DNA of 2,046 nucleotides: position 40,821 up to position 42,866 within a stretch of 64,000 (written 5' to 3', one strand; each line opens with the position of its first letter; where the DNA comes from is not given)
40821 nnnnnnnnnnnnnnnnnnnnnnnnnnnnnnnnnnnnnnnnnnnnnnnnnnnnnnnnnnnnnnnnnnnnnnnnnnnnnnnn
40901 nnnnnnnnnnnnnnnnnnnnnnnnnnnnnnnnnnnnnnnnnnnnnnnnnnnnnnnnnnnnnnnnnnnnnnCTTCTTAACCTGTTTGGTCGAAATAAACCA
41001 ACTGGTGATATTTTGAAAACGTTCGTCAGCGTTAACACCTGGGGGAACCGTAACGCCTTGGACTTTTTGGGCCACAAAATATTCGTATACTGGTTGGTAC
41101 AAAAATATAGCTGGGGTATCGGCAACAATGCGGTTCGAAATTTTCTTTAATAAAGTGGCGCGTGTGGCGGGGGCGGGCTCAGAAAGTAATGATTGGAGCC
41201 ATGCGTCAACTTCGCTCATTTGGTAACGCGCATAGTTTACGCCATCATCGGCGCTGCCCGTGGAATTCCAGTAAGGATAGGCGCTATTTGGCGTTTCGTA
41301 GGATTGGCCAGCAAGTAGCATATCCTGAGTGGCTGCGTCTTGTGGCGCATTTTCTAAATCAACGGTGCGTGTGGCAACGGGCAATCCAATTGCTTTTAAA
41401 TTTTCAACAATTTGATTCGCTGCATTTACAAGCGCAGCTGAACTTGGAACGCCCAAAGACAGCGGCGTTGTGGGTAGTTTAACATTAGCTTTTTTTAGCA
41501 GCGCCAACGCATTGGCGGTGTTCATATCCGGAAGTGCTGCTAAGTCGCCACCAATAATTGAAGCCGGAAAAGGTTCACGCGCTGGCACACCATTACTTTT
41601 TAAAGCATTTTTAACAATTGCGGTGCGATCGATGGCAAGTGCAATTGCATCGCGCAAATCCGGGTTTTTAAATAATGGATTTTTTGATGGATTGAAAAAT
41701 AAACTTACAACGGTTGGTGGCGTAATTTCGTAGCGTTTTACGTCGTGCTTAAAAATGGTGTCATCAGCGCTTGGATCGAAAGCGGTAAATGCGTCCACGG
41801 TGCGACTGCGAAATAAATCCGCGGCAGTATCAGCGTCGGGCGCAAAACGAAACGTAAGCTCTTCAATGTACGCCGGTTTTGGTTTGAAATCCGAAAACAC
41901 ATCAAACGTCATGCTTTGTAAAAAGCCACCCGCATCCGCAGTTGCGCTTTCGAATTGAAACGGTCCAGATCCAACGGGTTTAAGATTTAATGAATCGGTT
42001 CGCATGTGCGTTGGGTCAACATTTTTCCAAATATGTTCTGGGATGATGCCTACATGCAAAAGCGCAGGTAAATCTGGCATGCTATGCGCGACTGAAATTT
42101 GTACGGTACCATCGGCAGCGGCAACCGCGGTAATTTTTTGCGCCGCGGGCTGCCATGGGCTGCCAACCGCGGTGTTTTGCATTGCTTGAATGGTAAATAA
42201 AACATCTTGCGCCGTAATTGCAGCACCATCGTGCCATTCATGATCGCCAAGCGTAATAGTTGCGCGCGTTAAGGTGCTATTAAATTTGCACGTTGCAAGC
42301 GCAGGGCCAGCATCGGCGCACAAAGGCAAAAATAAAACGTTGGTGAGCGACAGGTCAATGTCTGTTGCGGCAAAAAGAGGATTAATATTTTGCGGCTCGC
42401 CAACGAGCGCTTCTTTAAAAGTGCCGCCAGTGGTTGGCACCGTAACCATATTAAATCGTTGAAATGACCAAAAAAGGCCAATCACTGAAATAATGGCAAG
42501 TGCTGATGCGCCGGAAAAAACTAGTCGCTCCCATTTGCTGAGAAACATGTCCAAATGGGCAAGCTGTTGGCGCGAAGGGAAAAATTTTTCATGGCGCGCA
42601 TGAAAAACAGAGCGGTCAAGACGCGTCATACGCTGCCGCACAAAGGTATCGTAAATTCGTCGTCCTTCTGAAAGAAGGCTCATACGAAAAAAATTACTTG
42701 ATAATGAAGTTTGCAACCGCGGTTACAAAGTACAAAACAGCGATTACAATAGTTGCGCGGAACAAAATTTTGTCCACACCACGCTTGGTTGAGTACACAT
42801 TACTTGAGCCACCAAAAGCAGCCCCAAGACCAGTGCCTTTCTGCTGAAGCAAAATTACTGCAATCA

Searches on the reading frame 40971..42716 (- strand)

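Call 47: search_protein_families(library=ncbifam, proteins=[window:40971-42716:-], max_evalue=1e-10)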
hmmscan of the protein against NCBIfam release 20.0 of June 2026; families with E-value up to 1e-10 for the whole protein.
window:40971-42716:- (582 aa): 4 families
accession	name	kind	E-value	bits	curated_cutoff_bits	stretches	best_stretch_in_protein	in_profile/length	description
NF045468.1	Opp5A_nikA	equivalog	3.1e-20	72.1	600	1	160-554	82-471/488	nickel ABC transporter substrate-binding protein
NF045467.1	Opp4A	equivalog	4.5e-14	51.6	650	0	138-312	81-266/556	oligopeptide ABC transporter substrate-binding protein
NF011942.0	PRK15413.1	equivalog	3.2e-13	49.2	594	1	241-540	176-481/512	glutathione ABC transporter substrate-binding protein GsiB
NF043070.1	DppA_dipep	equivalog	5.5e-12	45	1005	1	241-560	201-524/535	dipeptide ABC transporter periplasmic-binding protein DppA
